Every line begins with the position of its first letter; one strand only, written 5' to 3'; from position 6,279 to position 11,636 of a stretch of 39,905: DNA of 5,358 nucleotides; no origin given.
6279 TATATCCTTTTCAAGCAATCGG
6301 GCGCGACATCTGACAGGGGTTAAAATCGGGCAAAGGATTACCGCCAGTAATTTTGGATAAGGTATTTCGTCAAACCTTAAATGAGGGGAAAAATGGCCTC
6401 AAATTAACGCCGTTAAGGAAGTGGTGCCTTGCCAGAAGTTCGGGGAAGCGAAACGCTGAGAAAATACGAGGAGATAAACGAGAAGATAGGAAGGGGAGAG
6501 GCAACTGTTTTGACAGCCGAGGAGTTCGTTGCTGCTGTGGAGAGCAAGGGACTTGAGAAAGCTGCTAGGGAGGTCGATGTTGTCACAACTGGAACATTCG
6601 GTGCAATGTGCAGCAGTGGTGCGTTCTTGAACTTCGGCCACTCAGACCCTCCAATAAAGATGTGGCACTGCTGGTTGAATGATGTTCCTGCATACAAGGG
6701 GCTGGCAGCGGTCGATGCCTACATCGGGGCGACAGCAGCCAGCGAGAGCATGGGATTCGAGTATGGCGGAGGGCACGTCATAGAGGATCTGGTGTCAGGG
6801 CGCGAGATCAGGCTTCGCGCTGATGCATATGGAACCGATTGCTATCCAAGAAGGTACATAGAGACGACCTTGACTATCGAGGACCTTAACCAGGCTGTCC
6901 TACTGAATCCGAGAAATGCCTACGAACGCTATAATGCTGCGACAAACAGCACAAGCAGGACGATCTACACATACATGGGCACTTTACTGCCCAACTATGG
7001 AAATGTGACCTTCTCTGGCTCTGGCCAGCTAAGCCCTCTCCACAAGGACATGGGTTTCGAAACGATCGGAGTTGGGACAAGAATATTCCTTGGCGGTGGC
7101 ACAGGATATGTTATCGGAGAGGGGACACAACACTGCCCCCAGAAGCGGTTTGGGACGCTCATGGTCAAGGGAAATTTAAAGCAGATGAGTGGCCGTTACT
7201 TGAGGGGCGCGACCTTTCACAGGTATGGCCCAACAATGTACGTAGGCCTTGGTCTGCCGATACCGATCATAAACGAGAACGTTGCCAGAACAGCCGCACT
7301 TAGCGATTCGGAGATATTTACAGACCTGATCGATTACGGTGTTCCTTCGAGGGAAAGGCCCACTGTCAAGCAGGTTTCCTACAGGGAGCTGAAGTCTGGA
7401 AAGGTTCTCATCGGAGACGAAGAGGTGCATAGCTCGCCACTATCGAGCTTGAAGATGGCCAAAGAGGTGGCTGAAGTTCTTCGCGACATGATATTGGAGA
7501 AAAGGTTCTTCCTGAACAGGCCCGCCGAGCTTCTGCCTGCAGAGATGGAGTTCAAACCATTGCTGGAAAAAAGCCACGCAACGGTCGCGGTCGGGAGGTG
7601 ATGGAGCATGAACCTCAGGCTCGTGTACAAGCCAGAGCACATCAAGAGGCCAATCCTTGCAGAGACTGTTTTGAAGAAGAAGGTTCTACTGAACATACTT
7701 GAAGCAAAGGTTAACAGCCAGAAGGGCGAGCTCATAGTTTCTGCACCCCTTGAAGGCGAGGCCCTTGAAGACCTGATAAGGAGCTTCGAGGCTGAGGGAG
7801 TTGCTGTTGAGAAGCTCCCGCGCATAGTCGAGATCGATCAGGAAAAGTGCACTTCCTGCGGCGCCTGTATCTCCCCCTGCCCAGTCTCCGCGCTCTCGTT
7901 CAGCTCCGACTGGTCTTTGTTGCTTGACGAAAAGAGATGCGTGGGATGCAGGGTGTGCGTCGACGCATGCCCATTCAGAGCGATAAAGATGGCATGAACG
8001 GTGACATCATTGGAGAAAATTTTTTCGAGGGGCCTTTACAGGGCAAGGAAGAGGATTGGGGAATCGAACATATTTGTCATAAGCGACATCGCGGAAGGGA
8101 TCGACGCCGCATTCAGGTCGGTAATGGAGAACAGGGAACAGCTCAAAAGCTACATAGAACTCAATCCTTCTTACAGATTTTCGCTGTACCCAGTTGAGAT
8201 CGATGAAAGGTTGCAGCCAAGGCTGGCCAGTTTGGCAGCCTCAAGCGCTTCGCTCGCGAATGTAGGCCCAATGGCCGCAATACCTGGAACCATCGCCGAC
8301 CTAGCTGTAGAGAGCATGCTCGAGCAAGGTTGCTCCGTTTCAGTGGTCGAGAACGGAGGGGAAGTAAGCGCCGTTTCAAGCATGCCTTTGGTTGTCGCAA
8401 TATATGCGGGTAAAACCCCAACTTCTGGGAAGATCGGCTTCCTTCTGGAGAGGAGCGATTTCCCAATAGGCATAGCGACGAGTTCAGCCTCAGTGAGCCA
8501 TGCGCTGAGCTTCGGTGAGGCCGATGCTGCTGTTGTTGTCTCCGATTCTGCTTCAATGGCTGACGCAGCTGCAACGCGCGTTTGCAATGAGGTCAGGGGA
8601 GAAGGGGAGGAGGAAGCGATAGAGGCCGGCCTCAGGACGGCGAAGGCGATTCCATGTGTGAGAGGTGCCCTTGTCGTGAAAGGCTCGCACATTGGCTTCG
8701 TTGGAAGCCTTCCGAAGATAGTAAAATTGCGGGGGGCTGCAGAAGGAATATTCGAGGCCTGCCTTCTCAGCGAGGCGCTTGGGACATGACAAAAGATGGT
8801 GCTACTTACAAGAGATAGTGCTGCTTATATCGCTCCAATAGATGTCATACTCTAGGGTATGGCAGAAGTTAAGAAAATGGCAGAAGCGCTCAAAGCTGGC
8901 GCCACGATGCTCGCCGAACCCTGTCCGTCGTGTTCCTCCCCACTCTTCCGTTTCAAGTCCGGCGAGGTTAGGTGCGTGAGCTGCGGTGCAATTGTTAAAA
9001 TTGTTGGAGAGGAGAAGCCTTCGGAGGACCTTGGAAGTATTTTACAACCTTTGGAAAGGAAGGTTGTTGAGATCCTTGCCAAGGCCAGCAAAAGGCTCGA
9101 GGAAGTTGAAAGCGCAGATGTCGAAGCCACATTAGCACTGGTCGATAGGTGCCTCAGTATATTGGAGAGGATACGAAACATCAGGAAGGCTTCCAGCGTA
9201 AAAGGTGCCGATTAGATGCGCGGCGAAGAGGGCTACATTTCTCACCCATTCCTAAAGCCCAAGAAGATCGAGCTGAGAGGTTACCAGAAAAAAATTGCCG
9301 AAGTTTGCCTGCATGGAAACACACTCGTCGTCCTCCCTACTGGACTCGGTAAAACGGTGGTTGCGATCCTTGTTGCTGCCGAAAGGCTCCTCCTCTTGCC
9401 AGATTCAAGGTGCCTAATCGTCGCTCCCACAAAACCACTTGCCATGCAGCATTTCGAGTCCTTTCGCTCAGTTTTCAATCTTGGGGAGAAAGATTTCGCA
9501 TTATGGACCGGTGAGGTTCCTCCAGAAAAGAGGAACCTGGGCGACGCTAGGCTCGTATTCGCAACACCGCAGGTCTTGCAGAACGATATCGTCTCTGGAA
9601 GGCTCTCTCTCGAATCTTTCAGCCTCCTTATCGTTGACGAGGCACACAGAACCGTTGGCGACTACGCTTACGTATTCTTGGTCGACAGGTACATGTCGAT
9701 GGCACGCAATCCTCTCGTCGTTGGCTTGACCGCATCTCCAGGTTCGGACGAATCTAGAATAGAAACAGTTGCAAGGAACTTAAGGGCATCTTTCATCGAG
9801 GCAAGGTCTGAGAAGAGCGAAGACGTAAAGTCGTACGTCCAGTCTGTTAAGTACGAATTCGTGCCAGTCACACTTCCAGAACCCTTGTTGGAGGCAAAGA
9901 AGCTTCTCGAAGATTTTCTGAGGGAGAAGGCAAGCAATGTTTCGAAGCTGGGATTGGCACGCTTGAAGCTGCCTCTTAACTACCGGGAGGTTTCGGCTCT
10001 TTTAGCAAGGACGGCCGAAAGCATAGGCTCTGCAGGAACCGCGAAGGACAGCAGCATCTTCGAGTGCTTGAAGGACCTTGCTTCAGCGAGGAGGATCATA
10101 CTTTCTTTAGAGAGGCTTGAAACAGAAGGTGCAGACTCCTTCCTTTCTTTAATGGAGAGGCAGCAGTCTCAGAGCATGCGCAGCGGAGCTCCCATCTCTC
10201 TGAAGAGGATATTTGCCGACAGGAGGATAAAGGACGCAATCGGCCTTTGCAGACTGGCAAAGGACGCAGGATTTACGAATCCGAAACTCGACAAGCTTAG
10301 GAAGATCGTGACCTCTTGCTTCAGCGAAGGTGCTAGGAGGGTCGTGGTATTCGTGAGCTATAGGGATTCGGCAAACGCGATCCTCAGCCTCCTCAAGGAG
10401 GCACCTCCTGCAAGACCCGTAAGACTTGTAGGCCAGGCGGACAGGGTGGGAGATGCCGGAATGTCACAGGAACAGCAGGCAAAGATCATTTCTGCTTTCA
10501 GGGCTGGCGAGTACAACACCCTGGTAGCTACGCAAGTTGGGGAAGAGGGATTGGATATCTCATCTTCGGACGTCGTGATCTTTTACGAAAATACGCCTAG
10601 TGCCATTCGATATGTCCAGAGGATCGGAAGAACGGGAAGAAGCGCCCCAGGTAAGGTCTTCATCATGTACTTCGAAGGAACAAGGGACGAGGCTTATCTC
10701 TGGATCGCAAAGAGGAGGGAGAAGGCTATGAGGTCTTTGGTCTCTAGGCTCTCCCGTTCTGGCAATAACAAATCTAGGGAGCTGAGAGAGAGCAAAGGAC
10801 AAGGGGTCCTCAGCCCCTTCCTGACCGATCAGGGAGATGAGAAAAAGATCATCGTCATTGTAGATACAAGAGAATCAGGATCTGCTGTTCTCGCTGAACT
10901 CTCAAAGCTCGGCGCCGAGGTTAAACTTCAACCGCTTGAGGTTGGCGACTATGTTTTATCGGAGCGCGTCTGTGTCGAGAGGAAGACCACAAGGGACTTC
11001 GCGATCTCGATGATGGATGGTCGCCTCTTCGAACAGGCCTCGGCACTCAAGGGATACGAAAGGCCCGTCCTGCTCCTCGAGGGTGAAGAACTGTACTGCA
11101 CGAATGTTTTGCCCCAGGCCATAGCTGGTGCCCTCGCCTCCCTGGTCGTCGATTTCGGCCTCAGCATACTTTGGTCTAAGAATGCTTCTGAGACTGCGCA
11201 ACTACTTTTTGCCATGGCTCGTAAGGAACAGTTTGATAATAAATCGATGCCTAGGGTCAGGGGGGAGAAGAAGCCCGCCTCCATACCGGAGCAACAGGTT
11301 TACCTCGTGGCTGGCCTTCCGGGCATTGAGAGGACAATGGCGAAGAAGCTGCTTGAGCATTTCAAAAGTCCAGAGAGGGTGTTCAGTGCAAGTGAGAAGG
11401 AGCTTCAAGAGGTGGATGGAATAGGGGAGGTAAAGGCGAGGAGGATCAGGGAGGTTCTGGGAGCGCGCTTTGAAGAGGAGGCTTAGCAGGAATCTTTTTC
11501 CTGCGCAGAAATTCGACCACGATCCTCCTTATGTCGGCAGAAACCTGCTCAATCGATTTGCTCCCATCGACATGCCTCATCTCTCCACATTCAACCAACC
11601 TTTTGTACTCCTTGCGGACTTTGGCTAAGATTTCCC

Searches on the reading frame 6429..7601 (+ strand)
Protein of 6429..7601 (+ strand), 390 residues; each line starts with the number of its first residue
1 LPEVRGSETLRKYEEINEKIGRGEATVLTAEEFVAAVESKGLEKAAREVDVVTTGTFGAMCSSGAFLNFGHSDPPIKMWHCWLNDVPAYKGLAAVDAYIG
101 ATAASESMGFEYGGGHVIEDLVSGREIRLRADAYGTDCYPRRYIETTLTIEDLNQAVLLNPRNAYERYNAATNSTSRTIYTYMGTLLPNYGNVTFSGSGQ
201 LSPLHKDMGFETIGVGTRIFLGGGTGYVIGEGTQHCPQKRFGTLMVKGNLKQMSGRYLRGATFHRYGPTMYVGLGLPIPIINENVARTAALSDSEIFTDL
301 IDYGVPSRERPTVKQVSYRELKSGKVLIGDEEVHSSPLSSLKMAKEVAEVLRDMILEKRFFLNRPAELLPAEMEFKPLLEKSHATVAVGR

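Call 25: search_protein_families(library=pfam, proteins=[window:6429-7601:+])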
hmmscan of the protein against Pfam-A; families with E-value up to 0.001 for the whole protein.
window:6429-7601:+ (390 aa): 1 family
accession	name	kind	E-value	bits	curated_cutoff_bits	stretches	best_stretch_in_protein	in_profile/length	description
PF01837.22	HcyBio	-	1.1e-142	475.5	26.2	1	25-362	1-349/349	Homocysteine biosynthesis enzyme, sulfur-incorporation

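Call 32: find_encoding_contigs(protein=window:6429-7601:+, flank=1000, max_places=6)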
Protein window:6429-7601:+ (390 aa): 1 contig read that carries it; 1 place shown.
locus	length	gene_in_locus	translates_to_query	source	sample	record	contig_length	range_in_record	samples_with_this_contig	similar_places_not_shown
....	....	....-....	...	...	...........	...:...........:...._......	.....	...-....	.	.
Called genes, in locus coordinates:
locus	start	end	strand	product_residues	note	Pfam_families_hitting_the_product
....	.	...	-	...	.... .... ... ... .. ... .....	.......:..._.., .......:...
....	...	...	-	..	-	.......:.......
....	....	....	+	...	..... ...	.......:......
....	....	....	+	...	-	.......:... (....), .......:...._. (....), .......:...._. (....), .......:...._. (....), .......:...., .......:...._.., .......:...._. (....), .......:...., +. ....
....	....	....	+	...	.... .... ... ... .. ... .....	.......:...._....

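Call 33: find_related_loci(query=window:6429-7601:+, collection=genome_contigs, flank=1000)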
Query window:6429-7601:+ (390 aa) in genome_contigs; peptide patterns used: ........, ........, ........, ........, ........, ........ (x = any residue, [..] = any of these).
157 stretches matched a pattern; 58 encode a relative of the query (tblastn E <= 1e-3); 58 distinct loci.
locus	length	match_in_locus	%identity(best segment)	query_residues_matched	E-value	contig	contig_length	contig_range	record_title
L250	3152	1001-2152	91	1-384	0e+0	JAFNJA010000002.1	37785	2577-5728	MAG: Candidatus Brockarchaeota archaeon isolate JZ-2.bins.136 NODE_2_length_37785_cov_0.95815, whole genome shotgun sequ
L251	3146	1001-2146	74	1-381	0e+0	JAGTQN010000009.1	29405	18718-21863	MAG: Candidatus Bathyarchaeota archaeon isolate QZM_A2_bin_28 QZM_A2_bin_28_scaffold_868_curated, whole genome shotgun s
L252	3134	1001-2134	73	1-378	0e+0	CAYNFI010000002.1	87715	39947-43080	MAG TPA_asm: uncultured Candidatus Bathyarchaeia archaeon isolate binchicken_co318_43 genome assembly, contig: NODE_32_l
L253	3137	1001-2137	74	1-378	0e+0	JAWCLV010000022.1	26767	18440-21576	MAG: Candidatus Bathyarchaeia archaeon isolate JZ-2_201705_bins_236 JZ-2_201705_bins_236_scaffold_22, whole genome shotg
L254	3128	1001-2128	72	3-378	0e+0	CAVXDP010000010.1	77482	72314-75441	MAG: Candidatus Bathyarchaeota archaeon isolate MFD04408.bin.1.101 genome assembly, contig: contig_53719, whole genome s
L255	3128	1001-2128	72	3-378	0e+0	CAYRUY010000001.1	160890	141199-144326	MAG TPA_asm: uncultured Candidatus Bathyarchaeia archaeon isolate binchicken_co318_137 genome assembly, contig: NODE_5_l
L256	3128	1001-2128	72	3-378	0e+0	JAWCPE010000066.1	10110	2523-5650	MAG: Candidatus Bathyarchaeia archaeon isolate JZ-2_201808_bins_182 JZ-2_201808_bins_182_scaffold_66, whole genome shotg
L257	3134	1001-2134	71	1-378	0e+0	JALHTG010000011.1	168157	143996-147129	MAG: Candidatus Bathyarchaeota archaeon isolate PFL18 seq_345799, whole genome shotgun sequence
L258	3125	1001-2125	69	4-378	0e+0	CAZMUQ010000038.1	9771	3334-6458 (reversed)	MAG TPA_asm: uncultured Candidatus Bathyarchaeia archaeon isolate binchicken_co184_348 genome assembly, contig: NODE_140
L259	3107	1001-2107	72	10-378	0e+0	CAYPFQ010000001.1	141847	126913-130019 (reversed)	MAG TPA_asm: uncultured Candidatus Bathyarchaeia archaeon isolate binchicken_co124_364 genome assembly, contig: NODE_8_l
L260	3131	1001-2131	62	5-381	1e-167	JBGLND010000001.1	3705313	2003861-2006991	MAG: Promethearchaeota archaeon isolate PPR_0005 scaffold_51858, whole genome shotgun sequence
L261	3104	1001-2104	61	11-378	3e-154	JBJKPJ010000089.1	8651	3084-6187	MAG: Candidatus Bathyarchaeia archaeon isolate Bin_119 S1Ck127_669643_flag_1_multi_6.0000_len_8651, whole genome shotgun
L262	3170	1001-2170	56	10-388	3e-146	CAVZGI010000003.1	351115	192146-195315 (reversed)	MAG: uncultured Methanobacteriaceae archaeon isolate MFD04716.bin.2.169 genome assembly, contig: contig_37881, whole gen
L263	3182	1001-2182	55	6-388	3e-145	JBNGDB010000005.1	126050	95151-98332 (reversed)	MAG: Methanomicrobiales archaeon isolate E05-015 bin9.fa-5, whole genome shotgun sequence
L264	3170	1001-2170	55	10-388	2e-144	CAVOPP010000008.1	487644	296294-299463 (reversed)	MAG: uncultured Methanobacteriaceae archaeon isolate MFD00032.bin.1.135 genome assembly, contig: contig_49859, whole gen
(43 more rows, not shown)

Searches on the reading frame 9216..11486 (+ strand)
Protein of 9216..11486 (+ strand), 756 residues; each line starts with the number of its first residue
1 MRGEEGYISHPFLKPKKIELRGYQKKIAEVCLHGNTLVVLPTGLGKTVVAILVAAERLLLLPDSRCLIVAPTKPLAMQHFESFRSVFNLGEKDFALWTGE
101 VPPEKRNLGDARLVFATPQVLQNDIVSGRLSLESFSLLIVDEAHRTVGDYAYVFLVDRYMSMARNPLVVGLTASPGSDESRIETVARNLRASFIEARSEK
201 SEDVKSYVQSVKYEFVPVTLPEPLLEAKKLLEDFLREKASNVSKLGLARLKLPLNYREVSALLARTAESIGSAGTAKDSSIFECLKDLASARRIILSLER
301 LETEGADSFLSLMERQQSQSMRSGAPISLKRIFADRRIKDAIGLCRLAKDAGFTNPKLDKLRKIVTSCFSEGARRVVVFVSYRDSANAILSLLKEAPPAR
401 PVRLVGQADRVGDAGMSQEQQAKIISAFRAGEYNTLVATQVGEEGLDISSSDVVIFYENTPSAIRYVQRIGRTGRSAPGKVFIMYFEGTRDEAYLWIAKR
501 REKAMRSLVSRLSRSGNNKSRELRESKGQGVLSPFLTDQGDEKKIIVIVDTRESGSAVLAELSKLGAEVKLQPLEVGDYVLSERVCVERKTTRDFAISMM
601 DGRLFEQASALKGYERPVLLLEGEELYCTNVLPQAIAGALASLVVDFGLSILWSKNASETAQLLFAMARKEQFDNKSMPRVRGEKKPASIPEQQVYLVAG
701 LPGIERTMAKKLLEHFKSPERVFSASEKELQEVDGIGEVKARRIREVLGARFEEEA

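Call 25: search_protein_families(library=pfam, proteins=[window:9216-11486:+])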
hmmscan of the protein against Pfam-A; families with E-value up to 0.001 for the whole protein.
window:9216-11486:+ (756 aa): 9 families
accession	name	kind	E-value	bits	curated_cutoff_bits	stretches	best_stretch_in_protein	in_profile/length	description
PF02732.21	ERCC4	-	6.8e-33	114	24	1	549-667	1-140/140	ERCC4 domain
PF00270.35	DEAD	-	2.1e-24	86.6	26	1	23-176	3-161/167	DEAD/DEAH box helicase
PF00271.37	Helicase_C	-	1.2e-21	77.4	23.5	1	357-476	2-109/110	Helicase conserved C-terminal domain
PF04851.21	ResIII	-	7.8e-20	71.9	22.5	1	17-175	1-162/164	Type III restriction enzyme, res subunit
PF14520.12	HHH_5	-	4.3e-10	40.3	27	1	699-748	5-55/57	Helix-hairpin-helix domain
PF12826.13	HHH_2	-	3.5e-08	33.9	27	1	700-746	7-53/64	Helix-hairpin-helix motif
PF00633.29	HHH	-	6.2e-06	26.2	24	1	719-746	2-29/30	Helix-hairpin-helix motif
PF22590.2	Cas3-like_C_2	-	0.00021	21.9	27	1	418-476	45-104/106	CRISPR-associated nuclease/helicase Cas3, C-terminal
PF07517.20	SecA_DEAD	-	0.00025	20.9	24.6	1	27-204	84-247/290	SecA DEAD-like domain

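Call 26: find_related_loci(query=window:9216-11486:+, collection=genome_contigs, flank=2000)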
Query window:9216-11486:+ (756 aa) in genome_contigs; peptide patterns used: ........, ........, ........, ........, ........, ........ (x = any residue, [..] = any of these).
37 stretches matched a pattern; 6 encode a relative of the query (tblastn E <= 1e-3); 6 distinct loci.
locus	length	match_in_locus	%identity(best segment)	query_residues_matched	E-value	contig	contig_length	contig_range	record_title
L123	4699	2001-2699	25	43-258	4e-8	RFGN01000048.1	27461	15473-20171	MAG: Gammaproteobacteria bacterium isolate J025 k99_53533, whole genome shotgun sequence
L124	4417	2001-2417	27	33-175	8e-10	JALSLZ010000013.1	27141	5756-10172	MAG: Flavobacteriaceae bacterium isolate 355-202_metabat2_scaf2bin.064 355-202_scaffold_1077_c1, whole genome shotgun se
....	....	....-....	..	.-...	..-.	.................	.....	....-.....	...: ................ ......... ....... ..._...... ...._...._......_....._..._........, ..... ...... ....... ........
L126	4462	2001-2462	28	43-175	5e-6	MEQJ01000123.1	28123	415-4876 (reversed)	MAG: Bdellovibrionales bacterium RIFOXYD1_FULL_53_11 rifoxyd1_full_scaffold_603, whole genome shotgun sequence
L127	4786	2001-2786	32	35-455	3e-5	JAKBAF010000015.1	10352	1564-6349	MAG: bacterium isolate ZJ2.bin11 NODE_7676_length_10352_cov_1.128020, whole genome shotgun sequence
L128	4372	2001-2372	28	43-145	1e-4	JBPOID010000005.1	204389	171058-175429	MAG: Candidatus Tayloriibacteriota bacterium isolate MAG_71 c_000000444523, whole genome shotgun sequence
